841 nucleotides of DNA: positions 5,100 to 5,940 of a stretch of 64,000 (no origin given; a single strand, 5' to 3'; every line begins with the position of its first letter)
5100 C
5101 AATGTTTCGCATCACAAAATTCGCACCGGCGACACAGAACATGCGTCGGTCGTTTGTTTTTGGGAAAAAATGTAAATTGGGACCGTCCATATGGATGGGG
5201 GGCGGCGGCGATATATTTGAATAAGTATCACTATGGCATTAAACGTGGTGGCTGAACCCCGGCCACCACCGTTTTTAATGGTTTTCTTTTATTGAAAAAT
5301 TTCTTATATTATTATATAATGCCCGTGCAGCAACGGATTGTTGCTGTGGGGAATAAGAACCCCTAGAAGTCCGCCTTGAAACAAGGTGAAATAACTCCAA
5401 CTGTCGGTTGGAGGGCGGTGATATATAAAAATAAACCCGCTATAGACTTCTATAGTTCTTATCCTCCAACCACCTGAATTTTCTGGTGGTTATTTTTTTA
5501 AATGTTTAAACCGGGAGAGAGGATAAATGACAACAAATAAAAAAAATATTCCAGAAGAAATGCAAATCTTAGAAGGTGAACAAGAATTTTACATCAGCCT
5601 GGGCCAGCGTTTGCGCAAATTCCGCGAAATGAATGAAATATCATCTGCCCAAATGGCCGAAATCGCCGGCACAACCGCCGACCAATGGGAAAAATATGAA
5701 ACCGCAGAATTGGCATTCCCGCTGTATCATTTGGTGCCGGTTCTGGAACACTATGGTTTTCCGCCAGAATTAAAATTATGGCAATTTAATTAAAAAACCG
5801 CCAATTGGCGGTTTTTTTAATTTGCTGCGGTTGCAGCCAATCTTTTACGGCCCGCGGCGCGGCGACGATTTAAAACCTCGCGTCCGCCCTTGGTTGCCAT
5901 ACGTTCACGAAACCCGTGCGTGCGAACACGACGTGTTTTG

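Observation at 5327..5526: Unassigned structured leader RNA, copy 1: hairpin, anti-terminator, terminator and anti-SD switch upstream of a small XRE regulator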

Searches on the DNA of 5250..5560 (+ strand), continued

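Call 58: search_rna_families(sources=[L085, L064, L012, L044, L001, L098, L103, L123, L139, L163, L095, L120, L135, L162, L042, L070, L020, L022], threshold=gathering)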
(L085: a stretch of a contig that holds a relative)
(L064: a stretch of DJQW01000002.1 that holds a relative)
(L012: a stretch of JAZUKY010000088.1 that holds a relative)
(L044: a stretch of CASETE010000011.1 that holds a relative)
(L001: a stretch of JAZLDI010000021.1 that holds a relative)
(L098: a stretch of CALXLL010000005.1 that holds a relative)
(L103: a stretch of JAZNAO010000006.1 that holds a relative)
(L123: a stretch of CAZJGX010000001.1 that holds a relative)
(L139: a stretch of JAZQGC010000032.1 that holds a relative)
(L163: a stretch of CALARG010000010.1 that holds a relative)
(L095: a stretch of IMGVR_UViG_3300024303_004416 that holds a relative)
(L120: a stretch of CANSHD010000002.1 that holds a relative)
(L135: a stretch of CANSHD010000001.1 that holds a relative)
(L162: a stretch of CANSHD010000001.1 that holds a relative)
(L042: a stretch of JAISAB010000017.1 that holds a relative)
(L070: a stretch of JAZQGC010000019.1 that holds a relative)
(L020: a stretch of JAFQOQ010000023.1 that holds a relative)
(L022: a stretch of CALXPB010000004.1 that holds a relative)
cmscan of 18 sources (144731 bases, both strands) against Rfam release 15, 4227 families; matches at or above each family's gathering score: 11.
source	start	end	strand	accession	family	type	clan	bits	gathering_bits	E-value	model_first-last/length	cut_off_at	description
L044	3967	4040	-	RF00005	tRNA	Gene; tRNA;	CL00001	71.4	29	2.8e-13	1-71/71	no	tRNA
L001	595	668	-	RF00005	tRNA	Gene; tRNA;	CL00001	71.4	29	2.8e-13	1-71/71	no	tRNA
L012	3293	3364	-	RF00005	tRNA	Gene; tRNA;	CL00001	71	29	3.7e-13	1-71/71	no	tRNA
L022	120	193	+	RF00005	tRNA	Gene; tRNA;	CL00001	68.9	29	1.5e-12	1-71/71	no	tRNA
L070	5488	5560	-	RF00005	tRNA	Gene; tRNA;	CL00001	67.6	29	3.3e-12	1-71/71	no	tRNA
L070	4088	4161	+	RF00005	tRNA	Gene; tRNA;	CL00001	67.3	29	3.8e-12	1-71/71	no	tRNA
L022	30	102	+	RF00005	tRNA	Gene; tRNA;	CL00001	63.5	29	4.4e-11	1-71/71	no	tRNA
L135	6256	6326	+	RF00005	tRNA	Gene; tRNA;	CL00001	62.9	29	6.4e-11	1-71/71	no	tRNA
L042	3932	4005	+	RF00005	tRNA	Gene; tRNA;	CL00001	60.2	29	3.6e-10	1-71/71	no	tRNA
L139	871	944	+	RF00005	tRNA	Gene; tRNA;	CL00001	59.6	29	5.3e-10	1-71/71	no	tRNA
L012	3175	3257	-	RF00005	tRNA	Gene; tRNA;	CL00001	38.4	29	0.00036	1-71/71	no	tRNA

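Call 70: search_dna_similar(query=window:5321-5505:+, collection=phages, mode=distant, max_rows=5)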
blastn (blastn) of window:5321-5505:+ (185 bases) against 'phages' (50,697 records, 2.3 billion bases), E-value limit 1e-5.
No match.

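Call 71: search_dna_similar(query=window:5321-5505:+, collection=plasmids, mode=distant, max_rows=5)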
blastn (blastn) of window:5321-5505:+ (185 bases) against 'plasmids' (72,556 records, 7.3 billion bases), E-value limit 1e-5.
No match.

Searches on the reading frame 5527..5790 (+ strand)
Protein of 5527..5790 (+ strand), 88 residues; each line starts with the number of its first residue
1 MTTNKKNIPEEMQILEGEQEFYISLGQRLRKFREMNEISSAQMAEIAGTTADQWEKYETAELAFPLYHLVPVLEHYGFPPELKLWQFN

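Call 39: search_protein_families(library=pfam, alignment_id=A5, max_evalue=0.01)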
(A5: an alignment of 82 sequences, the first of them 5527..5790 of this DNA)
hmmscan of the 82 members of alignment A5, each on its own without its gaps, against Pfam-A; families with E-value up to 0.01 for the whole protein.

A. member 1, window:5527-5790:+ (88 aa): 2 families
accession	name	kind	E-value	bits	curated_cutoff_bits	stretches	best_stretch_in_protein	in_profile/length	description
PF13560.12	HTH_31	-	1.8e-07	31.8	27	1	25-82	2-60/64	Helix-turn-helix domain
PF12844.13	HTH_19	-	4.4e-06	27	30.2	1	26-58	1-33/64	Helix-turn-helix domain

B. families by the number of members that match (of 82 scanned): 27 families (the first 25 are shown)
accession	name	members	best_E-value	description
PF13560.12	HTH_31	15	1.3e-11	Helix-turn-helix domain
PF01381.28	HTH_3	14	9.2e-15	Helix-turn-helix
PF12844.13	HTH_19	12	9.1e-09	Helix-turn-helix domain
PF13443.12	HTH_26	12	1.1e-05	Cro/C1-type HTH DNA-binding domain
PF13413.12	HTH_25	10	6.8e-05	Helix-turn-helix domain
PF09479.16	Flg_new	5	1e-08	Listeria-Bacteroides repeat domain (List_Bact_rpt)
PF13744.12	HTH_37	5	0.0016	Helix-turn-helix domain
PF24634.1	DUF7631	2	0.0011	Domain of unknown function (DUF7631)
PF00145.23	DNA_methylase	1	5.7e-95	C-5 cytosine-specific DNA methylase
PF01555.25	N6_N4_Mtase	1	1.5e-33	DNA methylase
PF21722.4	Gly_rich_2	1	3.5e-24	Glycine-rich domain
PF02463.25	SMC_N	1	1.2e-16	RecF/RecN/SMC N terminal domain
PF04577.19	Glyco_transf_61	1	4.5e-15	Glycosyltransferase 61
PF13304.12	AAA_21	1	2.8e-09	AAA domain, putative AbiEii toxin, Type IV TA system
PF13175.12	AAA_15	1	2.5e-06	AAA ATPase domain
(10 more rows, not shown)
